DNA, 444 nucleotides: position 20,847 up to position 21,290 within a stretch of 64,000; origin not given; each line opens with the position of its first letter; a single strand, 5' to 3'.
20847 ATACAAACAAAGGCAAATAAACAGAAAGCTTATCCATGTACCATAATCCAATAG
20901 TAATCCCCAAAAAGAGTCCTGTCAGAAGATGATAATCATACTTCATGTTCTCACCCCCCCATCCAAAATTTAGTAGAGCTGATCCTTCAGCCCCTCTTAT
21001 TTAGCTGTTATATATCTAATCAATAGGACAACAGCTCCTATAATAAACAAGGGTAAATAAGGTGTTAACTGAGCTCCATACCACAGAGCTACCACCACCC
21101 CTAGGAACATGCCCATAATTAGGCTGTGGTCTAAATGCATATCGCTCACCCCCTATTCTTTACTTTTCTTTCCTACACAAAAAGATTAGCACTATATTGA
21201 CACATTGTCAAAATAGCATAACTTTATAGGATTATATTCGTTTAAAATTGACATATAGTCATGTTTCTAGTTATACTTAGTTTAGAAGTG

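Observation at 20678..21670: XRE regulator divergent from two tandem 47-aa hydrophobic peptide genes sharing a palindromic -35/operator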

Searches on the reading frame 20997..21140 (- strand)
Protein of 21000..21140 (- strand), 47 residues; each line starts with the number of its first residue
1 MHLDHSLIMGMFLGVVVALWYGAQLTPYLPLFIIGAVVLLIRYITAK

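Call 3: search_protein_families(library=pfam, proteins=[window:21000-21140:-], max_evalue=1)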
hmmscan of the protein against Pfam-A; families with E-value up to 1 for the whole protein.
seq(47 aa): 0 families

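Call 4: search_protein_families(library=ncbifam, proteins=[window:21000-21140:-], max_evalue=1)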
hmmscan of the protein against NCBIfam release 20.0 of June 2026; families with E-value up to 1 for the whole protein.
seq(47 aa): 0 families

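Call 26: find_related_loci(query=A3, collection=genome_contigs, flank=6000)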
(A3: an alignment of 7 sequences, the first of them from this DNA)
Query A3 (47 aa) in genome_contigs; peptide patterns used: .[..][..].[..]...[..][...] (x = any residue, [..] = any of these).
55 stretches matched a pattern; 2 encode a relative of the query (tblastn E <= 1e-3); 2 distinct loci.
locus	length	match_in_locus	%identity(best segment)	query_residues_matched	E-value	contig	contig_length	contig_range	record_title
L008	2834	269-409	68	1-47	1e-19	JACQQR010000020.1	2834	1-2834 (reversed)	MAG: Candidatus Omnitrophota bacterium isolate NC_groundwater_1338_Ag_S-0.2um_49_33 S_p2_S4_coassembly_k141_301720, whol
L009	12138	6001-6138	59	1-46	1e-14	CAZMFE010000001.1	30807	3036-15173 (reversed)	MAG TPA_asm: uncultured bacterium isolate binchicken_co21_479 genome assembly, contig: NODE_547_length_30807_cov_5.54877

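Call 30: find_related_loci(query=A5, collection=metagenome_contigs, flank=5000)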
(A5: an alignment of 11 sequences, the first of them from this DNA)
Query A5 (47 aa) in metagenome_contigs; peptide patterns used: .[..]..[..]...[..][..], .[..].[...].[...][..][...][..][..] (x = any residue, [..] = any of these).
392 stretches matched a pattern; 19 encode a relative of the query (tblastn E <= 1e-3); 19 distinct loci.
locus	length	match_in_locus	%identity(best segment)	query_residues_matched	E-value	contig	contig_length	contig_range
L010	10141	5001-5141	79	1-47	7e-22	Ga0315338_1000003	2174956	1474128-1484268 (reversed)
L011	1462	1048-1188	70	1-47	1e-18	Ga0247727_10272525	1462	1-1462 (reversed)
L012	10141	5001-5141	68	1-47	2e-18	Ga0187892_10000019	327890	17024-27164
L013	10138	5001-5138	59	1-46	5e-15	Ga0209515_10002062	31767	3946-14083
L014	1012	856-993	59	1-46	2e-14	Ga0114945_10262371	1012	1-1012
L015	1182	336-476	55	1-47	3e-14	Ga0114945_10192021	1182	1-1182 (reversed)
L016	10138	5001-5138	61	1-46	6e-14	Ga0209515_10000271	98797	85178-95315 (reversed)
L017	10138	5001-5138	59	1-46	7e-14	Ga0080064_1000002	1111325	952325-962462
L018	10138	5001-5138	59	1-46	1e-13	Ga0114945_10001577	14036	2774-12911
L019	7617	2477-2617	60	1-47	1e-13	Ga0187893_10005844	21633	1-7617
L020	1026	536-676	45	1-47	6e-13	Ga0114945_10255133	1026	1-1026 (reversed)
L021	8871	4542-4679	54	1-46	1e-12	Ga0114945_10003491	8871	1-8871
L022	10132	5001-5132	57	1-44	1e-12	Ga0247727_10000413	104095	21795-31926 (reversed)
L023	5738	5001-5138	52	1-46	3e-12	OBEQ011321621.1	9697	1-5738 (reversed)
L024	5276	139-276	48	1-46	1e-11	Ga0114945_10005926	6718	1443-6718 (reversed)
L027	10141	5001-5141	45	1-47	5e-10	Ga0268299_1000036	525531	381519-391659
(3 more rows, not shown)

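Call 34: search_protein_representatives(alignment_id=A4)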
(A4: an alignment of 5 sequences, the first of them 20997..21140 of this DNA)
Query: 5 sequences, 47 profile positions. Proteins with E-value up to 0.001 (for the whole library): 44; up to 1e-10: 6; up to 1e-30: 0. The best 44 are listed.
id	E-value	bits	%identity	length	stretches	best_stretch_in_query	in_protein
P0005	4.6e-16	74.6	-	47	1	1-47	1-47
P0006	1.4e-14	69.8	-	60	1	1-46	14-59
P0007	1.9e-12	63.0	-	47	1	1-43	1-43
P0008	1.7e-11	60.0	-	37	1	11-47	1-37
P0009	3.0e-11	59.1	-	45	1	1-44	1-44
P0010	8.0e-11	57.8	-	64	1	2-46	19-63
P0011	1.3e-10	57.1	-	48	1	1-45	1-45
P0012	5.0e-10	55.3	-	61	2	6-45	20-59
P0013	1.1e-09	54.2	-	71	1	2-45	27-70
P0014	1.3e-09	53.9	-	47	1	1-46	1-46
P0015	2.7e-09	52.9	-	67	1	1-46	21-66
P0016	5.2e-09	52.0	-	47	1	1-47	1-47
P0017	5.6e-09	51.9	-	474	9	3-24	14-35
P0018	8.2e-09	51.4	-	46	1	6-44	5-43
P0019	2.4e-08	49.9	-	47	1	1-45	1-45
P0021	6.3e-08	48.5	-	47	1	1-46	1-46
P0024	1.4e-07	47.4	-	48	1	1-45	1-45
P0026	4.4e-07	45.8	-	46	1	1-45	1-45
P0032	2.0e-06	43.7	-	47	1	6-47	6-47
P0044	2.6e-05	40.1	-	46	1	1-42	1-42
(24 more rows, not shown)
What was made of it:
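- It has 44 representatives at 50% identity among 1.84 billion proteins (call 34).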

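Call 36: list_cluster_members(proteins=[P0005, P0007, P0009, P0014, P0018, P0021, P0024, P0026, P0032, P0044])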
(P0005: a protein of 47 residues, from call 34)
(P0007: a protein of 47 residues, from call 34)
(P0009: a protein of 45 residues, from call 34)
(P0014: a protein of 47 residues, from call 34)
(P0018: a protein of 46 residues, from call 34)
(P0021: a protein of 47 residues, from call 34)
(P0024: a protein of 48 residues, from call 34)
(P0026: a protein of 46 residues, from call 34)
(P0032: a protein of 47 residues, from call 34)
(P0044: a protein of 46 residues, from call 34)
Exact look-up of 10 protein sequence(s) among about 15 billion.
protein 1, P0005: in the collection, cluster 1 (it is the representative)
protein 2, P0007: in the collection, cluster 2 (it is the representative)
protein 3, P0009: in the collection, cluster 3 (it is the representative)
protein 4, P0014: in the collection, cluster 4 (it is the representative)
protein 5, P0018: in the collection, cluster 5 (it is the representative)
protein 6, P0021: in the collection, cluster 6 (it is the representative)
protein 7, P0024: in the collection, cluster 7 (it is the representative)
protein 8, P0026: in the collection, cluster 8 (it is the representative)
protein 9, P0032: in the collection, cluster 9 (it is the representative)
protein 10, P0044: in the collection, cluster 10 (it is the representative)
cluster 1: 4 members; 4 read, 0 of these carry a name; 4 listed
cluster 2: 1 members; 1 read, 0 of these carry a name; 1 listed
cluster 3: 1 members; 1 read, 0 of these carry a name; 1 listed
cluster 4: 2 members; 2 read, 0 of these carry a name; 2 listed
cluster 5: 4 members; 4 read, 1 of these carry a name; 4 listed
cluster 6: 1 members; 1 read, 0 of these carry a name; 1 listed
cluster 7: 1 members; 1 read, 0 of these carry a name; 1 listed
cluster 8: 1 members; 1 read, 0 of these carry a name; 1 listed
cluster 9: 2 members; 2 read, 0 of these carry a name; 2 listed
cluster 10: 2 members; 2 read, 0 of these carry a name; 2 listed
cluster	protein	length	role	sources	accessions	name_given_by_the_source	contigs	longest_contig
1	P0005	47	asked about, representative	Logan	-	-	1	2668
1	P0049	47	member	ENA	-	-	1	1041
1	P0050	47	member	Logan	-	-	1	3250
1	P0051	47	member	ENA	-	-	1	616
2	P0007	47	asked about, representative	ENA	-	-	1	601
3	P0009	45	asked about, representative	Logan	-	-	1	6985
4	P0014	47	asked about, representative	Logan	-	-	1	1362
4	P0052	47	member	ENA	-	-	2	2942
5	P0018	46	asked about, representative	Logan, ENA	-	-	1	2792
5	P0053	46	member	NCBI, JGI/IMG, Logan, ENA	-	hypothetical protein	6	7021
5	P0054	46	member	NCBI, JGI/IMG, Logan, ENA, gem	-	-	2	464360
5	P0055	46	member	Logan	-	-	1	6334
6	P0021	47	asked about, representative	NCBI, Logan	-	-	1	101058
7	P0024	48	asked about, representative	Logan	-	-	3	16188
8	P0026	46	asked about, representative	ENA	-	-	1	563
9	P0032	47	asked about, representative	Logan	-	-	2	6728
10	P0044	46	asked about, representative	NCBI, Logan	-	-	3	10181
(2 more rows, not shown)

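Call 37: find_encoding_contigs(protein=P0054, flank=5000, max_places=2)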
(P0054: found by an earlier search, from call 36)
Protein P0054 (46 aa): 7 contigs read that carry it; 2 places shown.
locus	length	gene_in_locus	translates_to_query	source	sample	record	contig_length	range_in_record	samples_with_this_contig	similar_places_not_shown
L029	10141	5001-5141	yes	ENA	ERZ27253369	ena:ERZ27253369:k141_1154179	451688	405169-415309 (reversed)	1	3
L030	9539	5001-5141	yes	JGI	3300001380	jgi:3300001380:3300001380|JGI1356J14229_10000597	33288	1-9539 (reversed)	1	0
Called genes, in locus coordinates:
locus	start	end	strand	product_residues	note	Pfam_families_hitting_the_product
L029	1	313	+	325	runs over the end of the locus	PF04055:Radical_SAM, PF06968:BATS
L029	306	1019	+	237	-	PF00106:adh_short, PF08659:KR, PF13561:adh_short_C2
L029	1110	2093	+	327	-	PF00208:ELFV_dehydrog (weak)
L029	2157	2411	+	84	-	-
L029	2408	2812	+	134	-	PF01850:PIN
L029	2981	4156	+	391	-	PF00155:Aminotran_1_2, PF00266:Aminotran_5 (weak), PF01053:Cys_Met_Meta_PP (weak)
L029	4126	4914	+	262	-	PF01656:CbiA, PF13500:AAA_26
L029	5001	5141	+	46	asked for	-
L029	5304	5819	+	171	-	PF07238:PilZ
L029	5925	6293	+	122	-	PF00072:Response_reg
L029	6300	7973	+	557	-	PF05157:MshEN, PF00437:T2SSE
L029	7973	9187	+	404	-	PF28597:T2SSF_N, PF00482:T2SSF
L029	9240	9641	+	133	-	PF07963:N_methyl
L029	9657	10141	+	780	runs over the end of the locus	PF09586:YfhO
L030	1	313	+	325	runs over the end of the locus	PF04055:Radical_SAM, PF06968:BATS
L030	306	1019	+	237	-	PF00106:adh_short, PF08659:KR, PF13561:adh_short_C2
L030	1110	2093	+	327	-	PF00208:ELFV_dehydrog (weak)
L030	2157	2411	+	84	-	-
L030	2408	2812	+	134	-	PF01850:PIN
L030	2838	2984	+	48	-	-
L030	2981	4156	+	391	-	PF00155:Aminotran_1_2, PF00266:Aminotran_5 (weak), PF01053:Cys_Met_Meta_PP (weak)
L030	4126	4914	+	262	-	PF01656:CbiA, PF13500:AAA_26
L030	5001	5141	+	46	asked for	-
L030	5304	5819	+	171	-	PF07238:PilZ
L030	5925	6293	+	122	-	PF00072:Response_reg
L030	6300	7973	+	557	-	PF05157:MshEN, PF00437:T2SSE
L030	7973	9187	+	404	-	PF28597:T2SSF_N, PF00482:T2SSF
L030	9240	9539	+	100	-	?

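Call 38: find_encoding_contigs(protein=P0021, flank=5000, max_places=2)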
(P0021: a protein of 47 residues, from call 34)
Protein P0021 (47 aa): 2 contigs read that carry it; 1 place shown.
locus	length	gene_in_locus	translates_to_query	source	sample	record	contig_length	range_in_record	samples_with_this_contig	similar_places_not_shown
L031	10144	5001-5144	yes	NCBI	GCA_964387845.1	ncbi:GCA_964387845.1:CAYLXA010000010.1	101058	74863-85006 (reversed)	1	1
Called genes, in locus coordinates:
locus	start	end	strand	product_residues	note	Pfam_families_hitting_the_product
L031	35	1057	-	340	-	PF07690:MFS_1, PF13347:MFS_2, PF07690:MFS_1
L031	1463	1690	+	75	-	PF10771:DUF2582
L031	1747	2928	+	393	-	PF08495:FIST, PF10442:FIST_C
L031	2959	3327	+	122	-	PF13183:Fer4_8 (faint), PF13187:Fer4_9 (faint), PF25160:LdpA_Fe-S-bd (faint), PF13237:Fer4_10 (weak), PF14697:Fer4_21, PF12838:Fer4_7, PF12797:Fer4_2 (weak), PF12837:Fer4_6 (weak), +2 more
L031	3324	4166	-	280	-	-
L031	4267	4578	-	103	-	PF14697:Fer4_21 (faint), PF12800:Fer4_4 (faint), PF12838:Fer4_7 (weak), PF13187:Fer4_9 (weak), PF12797:Fer4_2 (weak), PF12837:Fer4_6 (weak), PF13237:Fer4_10 (weak), PF00037:Fer4, +1 more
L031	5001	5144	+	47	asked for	-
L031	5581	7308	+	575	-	PF07244:POTRA (faint), PF08479:POTRA_2, PF03865:ShlB, PF01103:Omp85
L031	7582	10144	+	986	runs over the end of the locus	PF05860:TPS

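Call 42: search_protein_families(library=padloc, proteins=[window:21000-21140:-], max_evalue=1)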
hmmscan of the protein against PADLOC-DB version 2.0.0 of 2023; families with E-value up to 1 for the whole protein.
seq(47 aa): 0 families

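Call 43: search_protein_families(library=phrogs, proteins=[window:21000-21140:-], max_evalue=1)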
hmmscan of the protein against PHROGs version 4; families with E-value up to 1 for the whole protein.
seq(47 aa): 0 families

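Call 67: search_solved_structures(query=A5, max_evalue=10, show_alignments=3)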
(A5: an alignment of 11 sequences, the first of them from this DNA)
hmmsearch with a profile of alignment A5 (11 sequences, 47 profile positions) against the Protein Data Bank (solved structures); distinct sequences matched with E-value up to 10: 3.
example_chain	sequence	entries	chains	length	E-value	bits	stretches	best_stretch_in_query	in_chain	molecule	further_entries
9bgz_A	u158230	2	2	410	0.12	15.7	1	1-24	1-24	Aspartate transporter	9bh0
9bgy_A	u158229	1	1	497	0.15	15.4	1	1-24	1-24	Aspartate transporter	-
6w9z_A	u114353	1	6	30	2.1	11.7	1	6-22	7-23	De novo designed receptor transmembrane domain ProMP C2.1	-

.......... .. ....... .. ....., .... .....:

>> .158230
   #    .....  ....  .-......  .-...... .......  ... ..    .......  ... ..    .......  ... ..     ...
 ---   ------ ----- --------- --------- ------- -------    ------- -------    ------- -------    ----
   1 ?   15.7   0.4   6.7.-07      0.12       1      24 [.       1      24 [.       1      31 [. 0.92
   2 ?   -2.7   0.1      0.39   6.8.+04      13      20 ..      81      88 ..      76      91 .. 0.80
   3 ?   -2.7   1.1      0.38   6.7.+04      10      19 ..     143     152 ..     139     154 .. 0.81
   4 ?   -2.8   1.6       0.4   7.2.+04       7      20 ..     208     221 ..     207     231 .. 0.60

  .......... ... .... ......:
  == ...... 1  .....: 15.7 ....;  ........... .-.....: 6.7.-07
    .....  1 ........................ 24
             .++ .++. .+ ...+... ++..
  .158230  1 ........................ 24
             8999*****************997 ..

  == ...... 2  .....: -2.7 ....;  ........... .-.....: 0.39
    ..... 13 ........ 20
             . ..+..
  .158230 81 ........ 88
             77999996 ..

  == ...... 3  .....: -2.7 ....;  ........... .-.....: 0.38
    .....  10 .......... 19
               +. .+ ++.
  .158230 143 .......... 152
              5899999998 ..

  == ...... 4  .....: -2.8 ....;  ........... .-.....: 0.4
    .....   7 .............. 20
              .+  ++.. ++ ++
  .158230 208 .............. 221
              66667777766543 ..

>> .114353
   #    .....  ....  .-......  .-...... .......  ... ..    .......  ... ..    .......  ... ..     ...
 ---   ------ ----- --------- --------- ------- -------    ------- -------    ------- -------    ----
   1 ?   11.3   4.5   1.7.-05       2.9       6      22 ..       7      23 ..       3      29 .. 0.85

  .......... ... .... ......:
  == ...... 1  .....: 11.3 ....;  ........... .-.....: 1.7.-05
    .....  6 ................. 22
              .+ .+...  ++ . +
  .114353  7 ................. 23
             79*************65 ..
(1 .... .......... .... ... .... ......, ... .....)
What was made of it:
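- On Any described small-membrane-protein family (Pfam-A, NCBIfam, PDB): The best PDB match has E = 0.12, to TM1 of an unrelated transporter (call 67).
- Tried and rejected: Only chance TM matches (call 67).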

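Call 75: predict_structure(alignment_id=A4)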
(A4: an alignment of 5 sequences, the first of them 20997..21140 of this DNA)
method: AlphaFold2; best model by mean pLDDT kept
length: 47 residues; sequences in the alignment: 5
mean_pLDDT: 90.0   pTM: 0.44
mean pLDDT of the five models: 90.0, 89.2, 84.4, 82.3, 72.1
residues with pLDDT >= 90: 36; 70-90: 7; 50-70: 4; < 50: 0
segments of 3 or more residues with pLDDT < 50: none
pLDDT, mean of each block of 10 residues (from residue 1): 80 94 91 95 90
secondary structure, 60 per line:
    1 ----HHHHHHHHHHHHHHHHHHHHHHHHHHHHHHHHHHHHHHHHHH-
elements in order: H5-46
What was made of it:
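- With a shallow alignment, AF2 gave one continuous helix (call 75), so the hairpin topology is not established.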

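Call 77: find_homologous_proteins(query=A9, max_evalue=0.001)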
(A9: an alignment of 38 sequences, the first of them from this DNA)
Query A9 (38 sequences) (47 aa, profile of the alignment): 161 proteins with E <= 0.001 among 1161 candidates; the best 120 are listed.
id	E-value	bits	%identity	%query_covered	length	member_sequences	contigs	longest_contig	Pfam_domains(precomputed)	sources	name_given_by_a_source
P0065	5.4e-18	82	45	100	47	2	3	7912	-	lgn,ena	-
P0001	8.2e-18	82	100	100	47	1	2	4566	-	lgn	-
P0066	1.1e-17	81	43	100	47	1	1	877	-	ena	-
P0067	2.5e-17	80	40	100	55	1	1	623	-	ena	-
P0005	2.9e-17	80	38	100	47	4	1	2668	-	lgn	-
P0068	3.2e-17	80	43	100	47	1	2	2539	-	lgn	-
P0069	3.7e-17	80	41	94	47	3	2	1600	-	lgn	-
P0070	5.2e-17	79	40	100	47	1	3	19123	-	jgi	-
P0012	7.7e-17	79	32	87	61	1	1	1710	-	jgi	-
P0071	9.5e-17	78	41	94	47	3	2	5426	-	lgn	-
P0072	1.2e-16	78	39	98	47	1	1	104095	-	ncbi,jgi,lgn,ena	-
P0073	1.6e-16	78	45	100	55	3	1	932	-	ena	-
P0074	1.6e-16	78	45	100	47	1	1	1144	-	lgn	-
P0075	2.1e-16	77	52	94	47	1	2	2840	-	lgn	-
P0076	2.4e-16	77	38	100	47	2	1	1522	-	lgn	-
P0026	2.6e-13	67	39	94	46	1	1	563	-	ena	-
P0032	4.2e-12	64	40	89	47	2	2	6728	-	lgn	-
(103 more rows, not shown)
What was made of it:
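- It has 161 clusters among 5.8 billion proteins, all unnamed or 'hypothetical' and labelled Omnitrophica where a name exists (calls 26, 36, 77).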

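Call 84: predict_structure(alignment_id=A10)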
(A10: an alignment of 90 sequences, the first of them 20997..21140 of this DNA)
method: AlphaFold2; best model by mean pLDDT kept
length: 47 residues; sequences in the alignment: 90
mean_pLDDT: 91.8   pTM: 0.54
mean pLDDT of the five models: 91.8, 89.5, 88.8, 86.1, 76.3
residues with pLDDT >= 90: 39; 70-90: 7; 50-70: 1; < 50: 0
segments of 3 or more residues with pLDDT < 50: none
pLDDT, mean of each block of 10 residues (from residue 1): 86 94 92 95 92
secondary structure, 60 per line:
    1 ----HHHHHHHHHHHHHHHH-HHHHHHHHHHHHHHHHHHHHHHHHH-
elements in order: H5-20 H22-46
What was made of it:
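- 20997..21140 (-): pepA: 47-aa A-type small membrane protein (stop codon included). AF2 predicts helix 5-20, a break at Y21 and helix 22-46, with pLDDT 92 (call 84).
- AF2 predicts helix, break at Y21, helix, with pLDDT 92 (call 84).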

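Call 86: fold_search(model_id=the predicted structure, library=pdb)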
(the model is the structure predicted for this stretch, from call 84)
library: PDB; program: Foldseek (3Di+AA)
matches with E <= 10: 0; with E <= 0.001: 0
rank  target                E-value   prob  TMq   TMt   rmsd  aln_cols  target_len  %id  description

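Call 90: fold_search(model_id=the predicted structure, library=viral)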
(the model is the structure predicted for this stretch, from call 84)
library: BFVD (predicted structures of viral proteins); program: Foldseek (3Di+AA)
matches with E <= 10: 0; with E <= 0.001: 0
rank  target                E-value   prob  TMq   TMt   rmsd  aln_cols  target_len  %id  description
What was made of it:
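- On Holins (class II, two TM): Foldseek against BFVD gives 0 hits (call 90).
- Tried and rejected: Foldseek against PDB and against BFVD each gave 0 hits (calls 86, 90).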

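Call 91: search_dna_similar(query=window:21000-21140:-, collection=phages, mode=protein, max_evalue=1)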
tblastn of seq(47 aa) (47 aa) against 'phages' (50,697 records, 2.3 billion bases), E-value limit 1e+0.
No match.

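Call 92: search_dna_similar(query=window:21000-21140:-, collection=plasmids, mode=protein, max_evalue=1)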
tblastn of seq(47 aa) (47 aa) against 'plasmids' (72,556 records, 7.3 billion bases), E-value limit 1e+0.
No match.

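Call 94: find_related_loci(query=A5, collection=viral_contigs, flank=3000)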
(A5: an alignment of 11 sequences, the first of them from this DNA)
Query A5 (47 aa) in viral_contigs; peptide patterns used: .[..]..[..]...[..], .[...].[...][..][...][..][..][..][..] (x = any residue, [..] = any of these).
91 stretches matched a pattern, but none encodes a relative of the query by tblastn (E <= 1e-3).
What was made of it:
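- On Anti-phage defence / phage-exclusion modules: There are no relatives in phages, plasmids or IMG/VR (calls 91, 92, 94).
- The peptides have no PADLOC or PHROG hit and no relatives in phages, plasmids or IMG/VR (calls 42, 43, 91, 92, 94).
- Tried and rejected: Nothing (calls 91, 92, 94).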

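Call 95: find_encoding_contigs(protein=P0024, flank=5000, max_places=3)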
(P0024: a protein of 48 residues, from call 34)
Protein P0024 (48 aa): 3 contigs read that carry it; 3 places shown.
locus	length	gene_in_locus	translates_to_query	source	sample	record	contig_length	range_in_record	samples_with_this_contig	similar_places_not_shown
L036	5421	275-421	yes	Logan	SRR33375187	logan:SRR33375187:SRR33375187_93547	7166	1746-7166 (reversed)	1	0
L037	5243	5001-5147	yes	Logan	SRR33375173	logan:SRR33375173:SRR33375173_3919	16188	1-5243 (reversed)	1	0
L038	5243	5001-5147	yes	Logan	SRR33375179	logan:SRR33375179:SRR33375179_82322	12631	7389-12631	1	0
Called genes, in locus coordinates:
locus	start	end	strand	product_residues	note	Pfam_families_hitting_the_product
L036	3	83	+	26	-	?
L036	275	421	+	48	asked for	-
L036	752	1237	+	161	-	PF00075:RNase_H, PF13456:RVT_3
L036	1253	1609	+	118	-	PF01925:TauE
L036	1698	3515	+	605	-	PF05140:ResB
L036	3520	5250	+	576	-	PF01578:Cytochrom_C_asm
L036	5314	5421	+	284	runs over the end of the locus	PF03130:HEAT_PBS (faint), PF02985:HEAT (faint), PF13646:HEAT_2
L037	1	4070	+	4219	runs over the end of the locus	PF13086:AAA_11, PF13245:AAA_19 (weak), PF13604:AAA_30 (weak), PF13087:AAA_12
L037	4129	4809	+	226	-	PF25087:GMPPB_C (faint), PF00132:Hexapep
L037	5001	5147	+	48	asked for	-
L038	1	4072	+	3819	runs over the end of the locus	?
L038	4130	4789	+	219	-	PF25087:GMPPB_C (faint), PF00132:Hexapep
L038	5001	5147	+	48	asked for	-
